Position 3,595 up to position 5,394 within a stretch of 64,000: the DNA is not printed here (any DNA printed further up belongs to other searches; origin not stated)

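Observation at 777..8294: rdhA-rdhB / TPR / rdhC module governed by a MalT-like STAND-LuxR regulator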

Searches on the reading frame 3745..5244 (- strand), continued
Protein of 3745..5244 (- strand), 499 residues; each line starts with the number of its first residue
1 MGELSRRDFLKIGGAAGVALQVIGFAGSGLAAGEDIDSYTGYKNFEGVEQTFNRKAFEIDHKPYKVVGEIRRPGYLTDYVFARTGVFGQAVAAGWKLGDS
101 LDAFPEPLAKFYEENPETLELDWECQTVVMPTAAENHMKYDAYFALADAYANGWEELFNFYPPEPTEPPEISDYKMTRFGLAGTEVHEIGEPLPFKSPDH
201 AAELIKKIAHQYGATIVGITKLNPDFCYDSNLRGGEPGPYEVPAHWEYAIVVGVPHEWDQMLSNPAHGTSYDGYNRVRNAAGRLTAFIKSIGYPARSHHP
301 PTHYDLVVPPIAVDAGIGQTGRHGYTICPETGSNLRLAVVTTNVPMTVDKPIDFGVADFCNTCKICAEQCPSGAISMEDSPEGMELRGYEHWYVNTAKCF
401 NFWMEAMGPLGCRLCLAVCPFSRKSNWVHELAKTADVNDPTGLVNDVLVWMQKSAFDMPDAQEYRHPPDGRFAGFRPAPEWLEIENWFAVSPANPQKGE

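Call 28: search_solved_structures(query=window:3745-5244:-, max_evalue=0.001, show_alignments=2)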
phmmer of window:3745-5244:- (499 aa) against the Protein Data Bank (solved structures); distinct sequences matched with E-value up to 0.001: 7.
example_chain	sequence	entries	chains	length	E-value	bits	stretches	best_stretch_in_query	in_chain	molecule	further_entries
4ras_A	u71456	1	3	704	9e-44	153.5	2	194-426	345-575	Oxidoreductase, NAD-binding/iron-sulfur cluster-binding protein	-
6zxu_A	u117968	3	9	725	1e-43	153.3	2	194-426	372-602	Oxidoreductase, NAD-binding/iron-sulfur cluster-binding protein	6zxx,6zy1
6zy0_A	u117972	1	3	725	1.4e-43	152.9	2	194-426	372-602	Oxidoreductase, NAD-binding/iron-sulfur cluster-binding protein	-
4uqu_A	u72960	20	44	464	2.3e-32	115.9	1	243-432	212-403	TETRACHLOROETHENE REDUCTIVE DEHALOGENASE CATALYTIC SUBUNIT PCEA | TETRACHLOROETHENE REDUCTIVE DEHALOGENASE CATALYTIC SUBUNIT | Tetrachloroethene reductive dehal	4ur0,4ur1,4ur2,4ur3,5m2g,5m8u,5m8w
8q4h_A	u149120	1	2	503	8.2e-29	104.1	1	268-435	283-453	Tetrachloroethene reductive dehalogenase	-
5d08_A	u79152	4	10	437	6.9e-08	35.1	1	277-426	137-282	Epoxyqueuosine reductase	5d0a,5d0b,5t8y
5d6s_A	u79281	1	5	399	1.2e-06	31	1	306-424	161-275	Epoxyqueuosine reductase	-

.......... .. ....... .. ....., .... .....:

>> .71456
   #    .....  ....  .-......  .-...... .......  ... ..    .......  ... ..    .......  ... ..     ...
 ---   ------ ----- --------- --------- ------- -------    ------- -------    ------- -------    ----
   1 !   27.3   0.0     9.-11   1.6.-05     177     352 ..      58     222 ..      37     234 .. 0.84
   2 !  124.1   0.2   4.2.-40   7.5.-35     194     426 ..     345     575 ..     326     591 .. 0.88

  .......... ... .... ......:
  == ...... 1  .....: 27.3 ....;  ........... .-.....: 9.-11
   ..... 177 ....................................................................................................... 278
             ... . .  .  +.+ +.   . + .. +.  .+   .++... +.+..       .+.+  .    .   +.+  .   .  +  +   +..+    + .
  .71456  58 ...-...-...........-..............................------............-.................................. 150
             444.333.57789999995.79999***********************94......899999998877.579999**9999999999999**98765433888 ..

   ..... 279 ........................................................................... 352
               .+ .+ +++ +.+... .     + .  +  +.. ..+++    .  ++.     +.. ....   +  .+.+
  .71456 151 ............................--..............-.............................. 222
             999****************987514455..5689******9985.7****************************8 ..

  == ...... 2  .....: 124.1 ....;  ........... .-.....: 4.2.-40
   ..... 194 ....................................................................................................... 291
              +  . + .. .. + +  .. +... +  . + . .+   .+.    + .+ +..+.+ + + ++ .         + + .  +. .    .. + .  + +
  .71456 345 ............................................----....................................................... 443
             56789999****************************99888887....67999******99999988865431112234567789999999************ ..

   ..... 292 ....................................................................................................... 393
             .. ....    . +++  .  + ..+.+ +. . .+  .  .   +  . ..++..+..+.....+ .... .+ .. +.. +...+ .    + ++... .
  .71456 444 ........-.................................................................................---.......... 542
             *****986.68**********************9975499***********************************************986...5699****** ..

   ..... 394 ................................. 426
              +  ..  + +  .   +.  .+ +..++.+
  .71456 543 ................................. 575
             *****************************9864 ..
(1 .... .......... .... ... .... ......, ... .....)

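Call 32: find_related_loci(query=A2, collection=metagenome_contigs, flank=6000)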
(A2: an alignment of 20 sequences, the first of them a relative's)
Query A2 (499 aa) in metagenome_contigs; peptide patterns used: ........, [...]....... (x = any residue, [..] = any of these).
69 stretches matched a pattern; 12 encode a relative of the query (tblastn E <= 1e-3); 12 distinct loci.
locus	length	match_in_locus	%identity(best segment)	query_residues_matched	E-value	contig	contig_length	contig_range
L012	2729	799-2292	70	4-499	0e+0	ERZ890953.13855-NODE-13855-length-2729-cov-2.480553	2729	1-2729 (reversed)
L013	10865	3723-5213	69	4-498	0e+0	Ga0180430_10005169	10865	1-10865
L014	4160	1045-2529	69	4-498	0e+0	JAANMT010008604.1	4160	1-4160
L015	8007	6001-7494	66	4-498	0e+0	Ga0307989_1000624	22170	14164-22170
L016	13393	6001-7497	65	4-499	0e+0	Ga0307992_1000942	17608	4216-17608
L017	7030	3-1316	67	64-498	0e+0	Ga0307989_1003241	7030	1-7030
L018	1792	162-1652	61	3-498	0e+0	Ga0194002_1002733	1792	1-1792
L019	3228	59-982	75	193-499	2e-177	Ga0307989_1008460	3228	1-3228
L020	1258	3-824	77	225-498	3e-166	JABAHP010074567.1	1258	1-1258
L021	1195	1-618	72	293-498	6e-116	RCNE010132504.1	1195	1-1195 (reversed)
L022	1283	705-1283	66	119-309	3e-87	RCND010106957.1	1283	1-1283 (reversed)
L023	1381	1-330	84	389-498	2e-66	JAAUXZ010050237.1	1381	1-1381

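Call 33: find_encoding_contigs(protein=P0003, flank=8000, max_places=1)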
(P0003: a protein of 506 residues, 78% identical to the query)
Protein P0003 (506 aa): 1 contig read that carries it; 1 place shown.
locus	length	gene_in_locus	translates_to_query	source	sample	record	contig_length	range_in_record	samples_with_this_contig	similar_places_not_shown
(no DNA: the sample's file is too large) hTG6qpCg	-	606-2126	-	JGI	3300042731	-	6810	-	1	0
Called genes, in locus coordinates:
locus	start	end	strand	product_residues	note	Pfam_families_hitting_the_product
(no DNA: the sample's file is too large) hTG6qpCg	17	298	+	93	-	PF00196:GerE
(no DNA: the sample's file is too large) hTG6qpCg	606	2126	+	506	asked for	PF12838:Fer4_7, PF13484:Fer4_16 (weak)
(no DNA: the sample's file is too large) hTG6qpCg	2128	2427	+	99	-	PF27193:VcrB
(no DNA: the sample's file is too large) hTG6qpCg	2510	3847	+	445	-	-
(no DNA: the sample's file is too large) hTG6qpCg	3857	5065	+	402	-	PF04205:FMN_bind, PF12801:Fer4_5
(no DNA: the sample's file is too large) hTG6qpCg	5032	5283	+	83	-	-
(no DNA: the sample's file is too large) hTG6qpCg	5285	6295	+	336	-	PF02424:ApbE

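Call 34: find_encoding_contigs(protein=P0004, flank=8000, max_places=2)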
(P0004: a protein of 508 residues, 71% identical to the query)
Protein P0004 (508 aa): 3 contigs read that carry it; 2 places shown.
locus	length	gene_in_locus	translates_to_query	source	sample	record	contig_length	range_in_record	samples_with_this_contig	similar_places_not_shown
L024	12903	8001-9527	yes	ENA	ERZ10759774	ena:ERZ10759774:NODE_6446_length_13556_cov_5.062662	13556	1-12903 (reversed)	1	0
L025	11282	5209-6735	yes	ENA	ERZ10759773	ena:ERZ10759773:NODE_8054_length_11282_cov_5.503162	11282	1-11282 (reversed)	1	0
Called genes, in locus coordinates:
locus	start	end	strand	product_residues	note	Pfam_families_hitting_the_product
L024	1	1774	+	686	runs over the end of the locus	PF00654:Voltage_CLC, PF00571:CBS, PF02080:TrkA_C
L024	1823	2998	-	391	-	PF02129:Peptidase_S15, PF12146:Hydrolase_4, PF00561:Abhydrolase_1, PF12697:Abhydrolase_6, PF01738:DLH (faint), PF08840:BAAT_C (faint), PF00326:Peptidase_S9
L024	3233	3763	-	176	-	PF02572:CobA_CobO_BtuR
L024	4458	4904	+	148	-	PF03352:Adenine_glyco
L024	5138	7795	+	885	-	PF25873:WHD_MalT, PF17874:TPR_MalT, PF00196:GerE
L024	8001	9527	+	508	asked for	PF12837:Fer4_6 (faint), PF12838:Fer4_7, PF13484:Fer4_16 (weak)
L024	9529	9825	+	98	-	PF27193:VcrB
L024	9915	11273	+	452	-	PF13176:TPR_7 (faint), PF00515:TPR_1 (faint), PF07719:TPR_2 (faint), PF13424:TPR_12 (weak), PF23914:TPR_CcmH_CycH (weak), PF13424:TPR_12, PF17874:TPR_MalT, PF13424:TPR_12, +4 more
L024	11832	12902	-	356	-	?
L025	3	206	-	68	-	?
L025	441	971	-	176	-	PF02572:CobA_CobO_BtuR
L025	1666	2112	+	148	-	PF03352:Adenine_glyco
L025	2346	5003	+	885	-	PF25873:WHD_MalT, PF17874:TPR_MalT, PF00196:GerE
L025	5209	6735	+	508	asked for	PF12837:Fer4_6 (faint), PF12838:Fer4_7, PF13484:Fer4_16 (weak)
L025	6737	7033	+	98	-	PF27193:VcrB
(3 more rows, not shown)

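Call 35: find_encoding_contigs(protein=P0015, flank=8000, max_places=1)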
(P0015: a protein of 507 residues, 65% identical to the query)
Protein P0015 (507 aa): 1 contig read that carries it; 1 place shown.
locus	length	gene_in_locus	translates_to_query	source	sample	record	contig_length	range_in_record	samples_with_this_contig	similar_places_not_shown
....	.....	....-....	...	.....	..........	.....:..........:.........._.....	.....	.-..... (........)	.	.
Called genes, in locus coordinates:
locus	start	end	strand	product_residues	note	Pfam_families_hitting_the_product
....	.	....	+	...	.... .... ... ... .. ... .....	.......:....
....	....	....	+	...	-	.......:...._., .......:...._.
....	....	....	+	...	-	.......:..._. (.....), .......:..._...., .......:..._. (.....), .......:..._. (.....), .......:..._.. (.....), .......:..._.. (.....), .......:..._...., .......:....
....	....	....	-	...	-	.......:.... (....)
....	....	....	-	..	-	-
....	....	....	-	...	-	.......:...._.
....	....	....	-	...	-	-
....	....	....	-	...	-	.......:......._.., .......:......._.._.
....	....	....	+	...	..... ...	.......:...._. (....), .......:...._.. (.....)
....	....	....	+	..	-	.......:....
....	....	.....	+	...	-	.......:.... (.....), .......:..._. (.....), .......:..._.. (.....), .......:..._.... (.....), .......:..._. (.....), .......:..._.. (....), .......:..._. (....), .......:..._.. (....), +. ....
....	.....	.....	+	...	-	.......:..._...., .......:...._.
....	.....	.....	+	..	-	-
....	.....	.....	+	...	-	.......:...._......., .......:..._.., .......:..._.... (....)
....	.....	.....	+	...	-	?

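Call 36: find_encoding_contigs(protein=P0019, flank=8000, max_places=1)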
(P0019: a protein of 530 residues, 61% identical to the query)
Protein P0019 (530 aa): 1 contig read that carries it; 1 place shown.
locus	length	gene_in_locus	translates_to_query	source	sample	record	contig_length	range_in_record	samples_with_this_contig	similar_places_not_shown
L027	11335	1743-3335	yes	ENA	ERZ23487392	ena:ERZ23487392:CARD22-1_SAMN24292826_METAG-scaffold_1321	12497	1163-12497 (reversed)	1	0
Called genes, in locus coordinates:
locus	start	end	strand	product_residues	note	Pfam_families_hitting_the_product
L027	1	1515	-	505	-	?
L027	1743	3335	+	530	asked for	PF12838:Fer4_7 (weak)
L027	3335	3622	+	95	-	PF27193:VcrB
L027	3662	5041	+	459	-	-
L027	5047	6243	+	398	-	PF04205:FMN_bind, PF12801:Fer4_5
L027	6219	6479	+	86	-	-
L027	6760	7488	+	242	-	PF00392:GntR, PF07702:UTRA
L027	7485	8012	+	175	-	PF00694:Aconitase_C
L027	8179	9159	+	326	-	PF03401:TctC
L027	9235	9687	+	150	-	PF07331:TctB (weak)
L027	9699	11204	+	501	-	PF01970:TctA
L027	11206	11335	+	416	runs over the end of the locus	PF00330:Aconitase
